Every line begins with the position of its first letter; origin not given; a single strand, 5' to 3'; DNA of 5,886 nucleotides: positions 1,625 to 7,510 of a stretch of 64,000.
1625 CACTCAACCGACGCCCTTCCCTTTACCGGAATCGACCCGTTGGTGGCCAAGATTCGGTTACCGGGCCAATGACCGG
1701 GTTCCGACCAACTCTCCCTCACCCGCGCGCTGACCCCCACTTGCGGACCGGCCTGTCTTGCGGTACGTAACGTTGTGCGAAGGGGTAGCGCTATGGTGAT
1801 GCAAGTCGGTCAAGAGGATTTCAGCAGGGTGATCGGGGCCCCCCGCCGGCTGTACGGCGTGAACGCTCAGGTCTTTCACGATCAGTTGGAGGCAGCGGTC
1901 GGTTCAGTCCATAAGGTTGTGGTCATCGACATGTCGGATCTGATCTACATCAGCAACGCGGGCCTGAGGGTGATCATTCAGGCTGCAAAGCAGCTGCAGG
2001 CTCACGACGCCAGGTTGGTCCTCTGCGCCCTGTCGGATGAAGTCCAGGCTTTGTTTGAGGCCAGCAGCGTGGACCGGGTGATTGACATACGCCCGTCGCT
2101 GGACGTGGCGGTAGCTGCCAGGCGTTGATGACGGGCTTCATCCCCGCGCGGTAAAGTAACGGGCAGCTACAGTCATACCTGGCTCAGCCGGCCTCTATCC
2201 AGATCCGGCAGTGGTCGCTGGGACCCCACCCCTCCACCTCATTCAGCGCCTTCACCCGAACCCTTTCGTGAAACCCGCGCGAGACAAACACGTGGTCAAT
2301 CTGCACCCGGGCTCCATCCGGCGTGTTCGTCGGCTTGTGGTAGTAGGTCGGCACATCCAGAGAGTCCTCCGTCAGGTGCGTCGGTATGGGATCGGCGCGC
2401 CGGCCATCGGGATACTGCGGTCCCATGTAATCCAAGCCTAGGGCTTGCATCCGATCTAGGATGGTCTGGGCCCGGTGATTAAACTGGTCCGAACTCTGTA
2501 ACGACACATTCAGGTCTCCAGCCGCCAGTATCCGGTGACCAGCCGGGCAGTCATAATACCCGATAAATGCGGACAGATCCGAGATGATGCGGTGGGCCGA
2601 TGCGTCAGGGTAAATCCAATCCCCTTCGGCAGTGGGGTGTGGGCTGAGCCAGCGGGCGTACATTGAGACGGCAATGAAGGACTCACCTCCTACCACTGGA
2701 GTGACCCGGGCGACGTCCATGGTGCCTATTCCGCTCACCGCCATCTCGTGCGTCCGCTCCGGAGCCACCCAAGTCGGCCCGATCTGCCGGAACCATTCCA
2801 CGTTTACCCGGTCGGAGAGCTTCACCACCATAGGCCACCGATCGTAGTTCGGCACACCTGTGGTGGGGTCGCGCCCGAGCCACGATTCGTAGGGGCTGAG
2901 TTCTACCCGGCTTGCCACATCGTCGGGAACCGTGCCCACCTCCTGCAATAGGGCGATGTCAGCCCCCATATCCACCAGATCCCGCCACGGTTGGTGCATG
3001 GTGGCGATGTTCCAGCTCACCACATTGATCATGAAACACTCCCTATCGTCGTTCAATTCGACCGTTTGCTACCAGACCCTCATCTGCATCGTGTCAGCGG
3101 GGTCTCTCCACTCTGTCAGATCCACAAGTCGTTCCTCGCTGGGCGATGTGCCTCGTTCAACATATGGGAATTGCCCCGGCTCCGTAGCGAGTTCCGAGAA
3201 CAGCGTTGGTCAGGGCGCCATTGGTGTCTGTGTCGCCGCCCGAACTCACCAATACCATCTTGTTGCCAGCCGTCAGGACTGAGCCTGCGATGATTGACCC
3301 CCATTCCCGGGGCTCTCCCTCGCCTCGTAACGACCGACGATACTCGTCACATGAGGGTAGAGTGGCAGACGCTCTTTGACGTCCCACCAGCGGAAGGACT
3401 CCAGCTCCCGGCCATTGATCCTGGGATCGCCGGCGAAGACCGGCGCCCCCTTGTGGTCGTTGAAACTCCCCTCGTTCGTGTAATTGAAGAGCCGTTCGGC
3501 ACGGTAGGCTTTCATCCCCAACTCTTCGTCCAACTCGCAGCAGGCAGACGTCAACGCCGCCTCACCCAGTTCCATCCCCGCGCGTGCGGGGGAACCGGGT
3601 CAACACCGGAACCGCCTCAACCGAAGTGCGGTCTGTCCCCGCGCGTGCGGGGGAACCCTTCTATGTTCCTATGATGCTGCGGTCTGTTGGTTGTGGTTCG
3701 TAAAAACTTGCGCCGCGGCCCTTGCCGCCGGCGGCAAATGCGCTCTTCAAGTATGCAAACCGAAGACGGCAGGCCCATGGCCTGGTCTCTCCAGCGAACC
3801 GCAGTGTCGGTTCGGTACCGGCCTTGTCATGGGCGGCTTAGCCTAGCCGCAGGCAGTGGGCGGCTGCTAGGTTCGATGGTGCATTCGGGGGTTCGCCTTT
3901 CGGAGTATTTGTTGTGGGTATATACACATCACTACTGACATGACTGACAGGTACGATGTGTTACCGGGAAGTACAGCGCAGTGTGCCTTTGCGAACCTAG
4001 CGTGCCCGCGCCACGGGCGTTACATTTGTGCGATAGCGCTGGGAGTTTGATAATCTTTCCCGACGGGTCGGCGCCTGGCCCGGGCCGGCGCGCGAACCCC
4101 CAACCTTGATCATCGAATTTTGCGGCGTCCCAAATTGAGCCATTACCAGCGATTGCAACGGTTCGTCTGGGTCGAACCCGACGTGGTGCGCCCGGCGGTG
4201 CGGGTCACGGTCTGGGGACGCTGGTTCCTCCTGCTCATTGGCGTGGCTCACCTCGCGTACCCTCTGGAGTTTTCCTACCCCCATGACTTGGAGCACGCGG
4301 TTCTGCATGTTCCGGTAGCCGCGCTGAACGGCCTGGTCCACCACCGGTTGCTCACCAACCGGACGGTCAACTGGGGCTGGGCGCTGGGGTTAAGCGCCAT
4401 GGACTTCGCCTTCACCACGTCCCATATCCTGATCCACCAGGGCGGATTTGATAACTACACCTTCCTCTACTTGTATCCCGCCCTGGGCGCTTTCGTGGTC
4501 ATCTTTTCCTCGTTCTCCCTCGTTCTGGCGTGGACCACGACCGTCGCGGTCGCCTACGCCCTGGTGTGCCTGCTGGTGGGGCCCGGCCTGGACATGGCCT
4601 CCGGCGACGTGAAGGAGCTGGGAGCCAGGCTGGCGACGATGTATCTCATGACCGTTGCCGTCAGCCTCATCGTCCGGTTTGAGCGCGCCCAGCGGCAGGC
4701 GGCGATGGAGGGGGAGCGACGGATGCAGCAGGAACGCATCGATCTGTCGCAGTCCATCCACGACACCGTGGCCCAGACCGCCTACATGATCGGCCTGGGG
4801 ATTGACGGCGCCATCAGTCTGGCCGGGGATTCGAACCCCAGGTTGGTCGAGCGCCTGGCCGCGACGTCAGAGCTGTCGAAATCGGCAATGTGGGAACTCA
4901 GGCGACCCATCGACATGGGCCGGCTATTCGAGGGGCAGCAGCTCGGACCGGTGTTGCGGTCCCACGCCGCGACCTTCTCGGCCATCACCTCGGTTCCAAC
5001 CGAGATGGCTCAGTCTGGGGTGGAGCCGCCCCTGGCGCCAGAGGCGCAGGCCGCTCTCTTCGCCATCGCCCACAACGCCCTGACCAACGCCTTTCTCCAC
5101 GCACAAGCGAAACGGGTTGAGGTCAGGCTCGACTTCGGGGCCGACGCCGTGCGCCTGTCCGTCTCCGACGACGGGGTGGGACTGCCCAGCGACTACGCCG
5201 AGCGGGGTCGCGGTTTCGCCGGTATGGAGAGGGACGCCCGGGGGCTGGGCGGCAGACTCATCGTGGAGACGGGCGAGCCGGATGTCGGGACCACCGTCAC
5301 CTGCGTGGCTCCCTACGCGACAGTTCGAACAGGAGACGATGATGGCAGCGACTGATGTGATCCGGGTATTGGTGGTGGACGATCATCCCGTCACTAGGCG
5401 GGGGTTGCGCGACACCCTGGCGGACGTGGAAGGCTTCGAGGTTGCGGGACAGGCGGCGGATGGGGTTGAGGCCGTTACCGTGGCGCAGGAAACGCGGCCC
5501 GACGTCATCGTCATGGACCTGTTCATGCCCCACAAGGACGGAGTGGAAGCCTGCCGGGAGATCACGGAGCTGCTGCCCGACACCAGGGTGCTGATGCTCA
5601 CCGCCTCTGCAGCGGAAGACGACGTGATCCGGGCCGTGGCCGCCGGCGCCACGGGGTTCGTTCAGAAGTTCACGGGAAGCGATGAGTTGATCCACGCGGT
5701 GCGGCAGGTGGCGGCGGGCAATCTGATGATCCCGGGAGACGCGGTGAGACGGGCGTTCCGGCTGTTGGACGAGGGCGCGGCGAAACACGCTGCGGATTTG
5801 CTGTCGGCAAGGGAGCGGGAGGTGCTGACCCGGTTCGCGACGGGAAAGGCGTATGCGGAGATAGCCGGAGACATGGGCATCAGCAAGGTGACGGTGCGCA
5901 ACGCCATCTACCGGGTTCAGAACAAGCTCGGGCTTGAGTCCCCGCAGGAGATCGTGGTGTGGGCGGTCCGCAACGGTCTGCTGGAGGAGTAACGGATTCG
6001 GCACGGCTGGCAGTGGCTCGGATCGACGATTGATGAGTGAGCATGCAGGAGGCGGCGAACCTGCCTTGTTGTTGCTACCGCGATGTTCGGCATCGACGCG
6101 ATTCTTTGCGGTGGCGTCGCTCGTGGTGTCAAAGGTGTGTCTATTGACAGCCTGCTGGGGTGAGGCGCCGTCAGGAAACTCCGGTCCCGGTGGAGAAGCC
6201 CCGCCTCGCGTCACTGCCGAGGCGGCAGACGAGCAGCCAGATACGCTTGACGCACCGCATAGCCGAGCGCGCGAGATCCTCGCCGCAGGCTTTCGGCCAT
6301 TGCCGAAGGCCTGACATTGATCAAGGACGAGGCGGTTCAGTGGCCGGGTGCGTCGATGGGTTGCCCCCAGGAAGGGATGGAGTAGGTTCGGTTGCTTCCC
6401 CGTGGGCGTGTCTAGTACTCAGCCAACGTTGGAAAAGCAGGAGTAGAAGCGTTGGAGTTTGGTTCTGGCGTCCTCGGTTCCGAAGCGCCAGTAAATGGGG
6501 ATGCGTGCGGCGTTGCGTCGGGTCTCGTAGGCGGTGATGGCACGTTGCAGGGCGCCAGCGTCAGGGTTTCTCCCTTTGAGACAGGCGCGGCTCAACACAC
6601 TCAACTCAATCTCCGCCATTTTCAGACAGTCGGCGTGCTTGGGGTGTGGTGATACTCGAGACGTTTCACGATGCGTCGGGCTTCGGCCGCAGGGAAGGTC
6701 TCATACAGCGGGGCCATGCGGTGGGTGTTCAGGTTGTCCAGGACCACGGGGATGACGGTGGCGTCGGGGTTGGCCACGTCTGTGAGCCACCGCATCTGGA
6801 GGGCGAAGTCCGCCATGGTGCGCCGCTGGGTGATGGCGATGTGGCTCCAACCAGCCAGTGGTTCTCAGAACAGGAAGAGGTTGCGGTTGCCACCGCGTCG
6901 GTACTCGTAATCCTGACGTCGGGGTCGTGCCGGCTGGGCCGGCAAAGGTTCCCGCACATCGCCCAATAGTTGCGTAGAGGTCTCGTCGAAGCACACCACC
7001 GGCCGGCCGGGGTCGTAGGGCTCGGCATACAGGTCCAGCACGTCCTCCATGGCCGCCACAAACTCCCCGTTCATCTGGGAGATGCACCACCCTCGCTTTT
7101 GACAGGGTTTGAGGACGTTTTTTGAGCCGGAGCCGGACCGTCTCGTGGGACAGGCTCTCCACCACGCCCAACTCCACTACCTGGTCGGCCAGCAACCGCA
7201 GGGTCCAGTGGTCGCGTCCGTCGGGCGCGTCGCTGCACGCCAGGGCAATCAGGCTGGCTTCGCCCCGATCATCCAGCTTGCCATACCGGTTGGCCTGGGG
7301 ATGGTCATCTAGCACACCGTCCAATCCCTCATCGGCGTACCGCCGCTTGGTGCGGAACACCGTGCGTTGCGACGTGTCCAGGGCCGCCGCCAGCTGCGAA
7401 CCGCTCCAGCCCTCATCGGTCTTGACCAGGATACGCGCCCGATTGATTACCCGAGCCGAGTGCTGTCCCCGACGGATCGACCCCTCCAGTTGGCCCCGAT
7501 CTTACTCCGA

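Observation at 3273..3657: Orphan I-E CRISPR mini-array whose trailer repeat is fused to, and supplies the start codon of, a NUDIX ORF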

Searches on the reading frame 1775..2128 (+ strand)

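Call 69: search_protein_families(library=pfam, proteins=[window:1775-2128:+], max_evalue=0.001)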
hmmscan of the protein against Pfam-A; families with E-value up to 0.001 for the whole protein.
window:1775-2128:+ (117 aa): 2 families
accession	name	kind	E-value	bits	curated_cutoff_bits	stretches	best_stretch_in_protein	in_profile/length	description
PF01740.26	STAS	-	1.8e-17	63.5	22.6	1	24-111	17-105/106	STAS domain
PF13466.11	STAS_2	-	7.3e-14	52.2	29.2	1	30-100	11-80/80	STAS domain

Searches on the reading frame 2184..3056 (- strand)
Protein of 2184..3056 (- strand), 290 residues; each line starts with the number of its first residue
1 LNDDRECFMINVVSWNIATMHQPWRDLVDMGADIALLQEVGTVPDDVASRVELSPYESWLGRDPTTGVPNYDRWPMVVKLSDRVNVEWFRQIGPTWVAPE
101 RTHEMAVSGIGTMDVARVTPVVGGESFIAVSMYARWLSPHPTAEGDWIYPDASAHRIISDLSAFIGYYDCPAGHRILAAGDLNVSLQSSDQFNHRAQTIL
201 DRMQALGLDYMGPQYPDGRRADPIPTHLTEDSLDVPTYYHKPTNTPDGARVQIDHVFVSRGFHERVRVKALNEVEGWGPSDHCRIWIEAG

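Call 6: search_protein_families(library=pfam, proteins=[window:2184-3056:-], max_evalue=0.1)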
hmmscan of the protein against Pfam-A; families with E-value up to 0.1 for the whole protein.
window:2184-3056:- (290 aa): 1 family
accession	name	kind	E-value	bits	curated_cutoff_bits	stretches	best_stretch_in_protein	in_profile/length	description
PF03372.29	Exo_endo_phos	-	2.3e-06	28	24.5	1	30-282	29-225/225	Endonuclease/Exonuclease/phosphatase family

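Call 49: find_encoding_contigs(protein=window:2184-3032:-, flank=4000, max_places=8)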
Protein window:2184-3032:- (282 aa): 1 contig read that carries it; 1 place shown.
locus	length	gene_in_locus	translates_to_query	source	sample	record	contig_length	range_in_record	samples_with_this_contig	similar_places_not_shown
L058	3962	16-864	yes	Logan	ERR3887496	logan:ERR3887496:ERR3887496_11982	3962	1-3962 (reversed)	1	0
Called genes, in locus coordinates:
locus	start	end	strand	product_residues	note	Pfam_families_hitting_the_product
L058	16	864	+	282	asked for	PF03372:Exo_endo_phos (weak)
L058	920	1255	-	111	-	PF01740:STAS, PF13466:STAS_2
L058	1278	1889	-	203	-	-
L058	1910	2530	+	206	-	-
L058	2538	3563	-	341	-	-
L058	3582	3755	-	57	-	-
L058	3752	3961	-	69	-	?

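Call 83: search_protein_families(library=padloc, proteins=[window:2184-3056:-], max_evalue=0.01)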
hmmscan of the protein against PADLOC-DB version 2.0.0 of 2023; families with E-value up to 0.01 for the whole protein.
window:2184-3056:- (290 aa): 0 families

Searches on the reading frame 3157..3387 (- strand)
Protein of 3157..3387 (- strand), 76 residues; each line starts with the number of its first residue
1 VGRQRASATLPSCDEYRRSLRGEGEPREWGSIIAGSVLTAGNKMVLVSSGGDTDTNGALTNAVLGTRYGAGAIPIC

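Call 6: search_protein_families(library=pfam, proteins=[window:3157-3387:-], max_evalue=0.1)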
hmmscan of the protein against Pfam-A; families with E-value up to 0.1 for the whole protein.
window:3157-3387:- (76 aa): 1 family
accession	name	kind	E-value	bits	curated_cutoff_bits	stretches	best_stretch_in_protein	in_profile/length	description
PF03747.19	ADP_ribosyl_GH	-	2.8e-06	27.6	26.2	1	47-74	258-285/287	ADP-ribosylglycohydrolase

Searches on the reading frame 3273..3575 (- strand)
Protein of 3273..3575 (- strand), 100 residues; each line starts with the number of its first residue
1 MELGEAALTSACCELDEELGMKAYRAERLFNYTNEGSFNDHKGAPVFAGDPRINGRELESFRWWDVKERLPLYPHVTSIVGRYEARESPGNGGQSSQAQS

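Call 6: search_protein_families(library=pfam, proteins=[window:3273-3575:-], max_evalue=0.1)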
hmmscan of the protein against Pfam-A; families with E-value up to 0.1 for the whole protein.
window:3273-3575:- (100 aa): 0 families

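Call 10: search_solved_structures(query=window:3273-3575:-, max_evalue=10, show_alignments=3)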
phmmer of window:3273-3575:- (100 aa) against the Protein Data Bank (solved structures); distinct sequences matched with E-value up to 10: 9.
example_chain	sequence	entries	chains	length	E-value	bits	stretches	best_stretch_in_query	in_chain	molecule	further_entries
9xtu_C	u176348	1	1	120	0.099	16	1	29-80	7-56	Spike protein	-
4dyw_A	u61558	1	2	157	0.32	14.4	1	10-79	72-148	MutT/NUDIX family protein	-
9ibh_A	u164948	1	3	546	1.2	12.6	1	45-82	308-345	Polyribonucleotide nucleotidyltransferase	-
3gcm_A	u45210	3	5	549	1.2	12.5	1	45-82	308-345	Polyribonucleotide nucleotidyltransferase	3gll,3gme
3h1c_A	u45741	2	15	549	1.2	12.5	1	45-82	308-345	Polyribonucleotide nucleotidyltransferase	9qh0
3cdj_A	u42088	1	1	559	1.3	12.5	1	45-82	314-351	Polynucleotide phosphorylase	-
7ogk_A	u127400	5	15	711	1.7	12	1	45-82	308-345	Polyribonucleotide nucleotidyltransferase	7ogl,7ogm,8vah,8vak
9xnx_A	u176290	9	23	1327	1.8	12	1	25-61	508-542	Spike glycoprotein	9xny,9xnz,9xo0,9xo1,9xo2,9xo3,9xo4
3cdi_A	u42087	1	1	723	1.8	12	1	45-82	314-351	Polynucleotide phosphorylase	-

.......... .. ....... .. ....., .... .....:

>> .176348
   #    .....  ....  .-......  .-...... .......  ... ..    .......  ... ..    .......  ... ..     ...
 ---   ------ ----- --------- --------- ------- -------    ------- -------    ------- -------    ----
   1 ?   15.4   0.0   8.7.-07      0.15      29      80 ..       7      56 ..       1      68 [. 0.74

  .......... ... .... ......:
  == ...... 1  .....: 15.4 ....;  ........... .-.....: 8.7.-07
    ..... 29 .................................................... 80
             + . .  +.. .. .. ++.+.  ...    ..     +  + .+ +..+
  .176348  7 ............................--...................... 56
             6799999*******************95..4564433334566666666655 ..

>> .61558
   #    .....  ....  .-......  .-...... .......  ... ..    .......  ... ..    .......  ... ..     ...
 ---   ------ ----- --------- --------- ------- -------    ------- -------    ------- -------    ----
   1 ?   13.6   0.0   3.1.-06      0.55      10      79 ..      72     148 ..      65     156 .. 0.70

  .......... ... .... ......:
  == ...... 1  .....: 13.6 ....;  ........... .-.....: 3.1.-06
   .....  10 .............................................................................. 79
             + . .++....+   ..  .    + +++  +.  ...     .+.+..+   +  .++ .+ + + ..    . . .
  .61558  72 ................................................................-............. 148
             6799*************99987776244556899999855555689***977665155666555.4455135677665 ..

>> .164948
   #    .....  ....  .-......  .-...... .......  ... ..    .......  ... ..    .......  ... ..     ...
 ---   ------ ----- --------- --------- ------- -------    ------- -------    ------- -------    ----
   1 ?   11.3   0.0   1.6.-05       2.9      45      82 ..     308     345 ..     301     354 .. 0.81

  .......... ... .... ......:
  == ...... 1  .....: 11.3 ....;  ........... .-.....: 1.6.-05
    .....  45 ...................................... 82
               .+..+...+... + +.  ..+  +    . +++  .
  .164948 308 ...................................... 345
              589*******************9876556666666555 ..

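Call 48: find_encoding_contigs(protein=window:3273-3575:-, flank=4000, max_places=8)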
Protein window:3273-3575:- (100 aa): no gene with exactly this product is on record in the collection.

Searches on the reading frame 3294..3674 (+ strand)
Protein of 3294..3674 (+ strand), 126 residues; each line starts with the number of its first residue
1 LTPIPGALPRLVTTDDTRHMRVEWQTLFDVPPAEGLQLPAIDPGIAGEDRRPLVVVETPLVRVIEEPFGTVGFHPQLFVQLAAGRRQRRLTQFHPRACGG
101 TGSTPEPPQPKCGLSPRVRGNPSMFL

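Call 6: search_protein_families(library=pfam, proteins=[window:3294-3674:+], max_evalue=0.1)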
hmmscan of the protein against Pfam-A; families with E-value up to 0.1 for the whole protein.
window:3294-3674:+ (126 aa): 0 families

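Call 50: find_encoding_contigs(protein=window:3294-3674:+, flank=4000, max_places=8)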
Protein window:3294-3674:+ (126 aa): no gene with exactly this product is on record in the collection.

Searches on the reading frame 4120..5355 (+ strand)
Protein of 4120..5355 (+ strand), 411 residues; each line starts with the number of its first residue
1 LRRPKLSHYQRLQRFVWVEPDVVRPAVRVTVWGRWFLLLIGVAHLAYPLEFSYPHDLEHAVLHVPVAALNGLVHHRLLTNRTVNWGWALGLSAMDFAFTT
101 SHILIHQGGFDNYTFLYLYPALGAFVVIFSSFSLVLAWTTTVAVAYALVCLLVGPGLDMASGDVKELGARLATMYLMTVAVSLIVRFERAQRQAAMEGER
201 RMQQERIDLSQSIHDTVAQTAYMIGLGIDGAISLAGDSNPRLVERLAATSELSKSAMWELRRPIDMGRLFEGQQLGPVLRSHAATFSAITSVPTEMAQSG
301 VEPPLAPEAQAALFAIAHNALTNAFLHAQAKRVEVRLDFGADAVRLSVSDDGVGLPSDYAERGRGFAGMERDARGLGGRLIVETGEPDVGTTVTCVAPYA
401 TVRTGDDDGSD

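Call 6: search_protein_families(library=pfam, proteins=[window:4120-5355:+], max_evalue=0.1)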
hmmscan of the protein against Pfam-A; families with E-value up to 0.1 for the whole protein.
window:4120-5355:+ (411 aa): 4 families
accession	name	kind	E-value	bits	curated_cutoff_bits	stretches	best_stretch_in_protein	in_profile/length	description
PF02518.31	HATPase_c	-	6.5e-10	39.9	26.4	1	311-399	4-109/111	Histidine kinase-, DNA gyrase B-, and HSP90-like ATPase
PF07730.19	HisKA_3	-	4.5e-07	30.7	24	1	205-262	1-58/68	Histidine kinase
PF13581.12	HATPase_c_2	-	0.00019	21.9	27.4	1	298-381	21-105/127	Histidine kinase-like ATPase domain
PF13589.12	HATPase_c_3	-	0.046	14.2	25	1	323-371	13-61/137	Histidine kinase-, DNA gyrase B-, and HSP90-like ATPase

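Call 51: find_encoding_contigs(protein=window:4120-5355:+, flank=4000, max_places=8)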
Protein window:4120-5355:+ (411 aa): no gene with exactly this product is on record in the collection.

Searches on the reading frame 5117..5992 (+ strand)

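Call 69: search_protein_families(library=pfam, proteins=[window:5117-5992:+], max_evalue=0.001)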
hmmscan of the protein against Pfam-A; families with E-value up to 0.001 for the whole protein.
window:5117-5992:+ (291 aa): 5 families
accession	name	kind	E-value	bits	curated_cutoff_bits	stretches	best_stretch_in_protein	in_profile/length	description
PF00072.30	Response_reg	-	1.5e-28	99.6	30.2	1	84-196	1-111/111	Response regulator receiver domain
PF00196.25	GerE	-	1.4e-13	50.6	23.5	1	228-283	2-57/57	Bacterial regulatory proteins, luxR family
PF08281.18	Sigma70_r4_2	-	4.1e-07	30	25.7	1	225-266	7-49/54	Sigma-70, region 4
PF04545.22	Sigma70_r4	-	0.00025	20.9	24.1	1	228-264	4-41/50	Sigma-70, region 4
PF13384.12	HTH_23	-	0.00031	20.9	24.6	0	234-274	8-47/50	Homeodomain-like domain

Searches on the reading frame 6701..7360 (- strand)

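Call 69: search_protein_families(library=pfam, proteins=[window:6701-7360:-], max_evalue=0.001)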
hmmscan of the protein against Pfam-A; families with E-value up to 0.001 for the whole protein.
window:6701-7360:- (219 aa): 1 family
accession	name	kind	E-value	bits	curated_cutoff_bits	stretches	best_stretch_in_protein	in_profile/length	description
PF13565.12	HTH_32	-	1.4e-12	48.4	33.7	1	3-76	4-70/73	Homeodomain-like domain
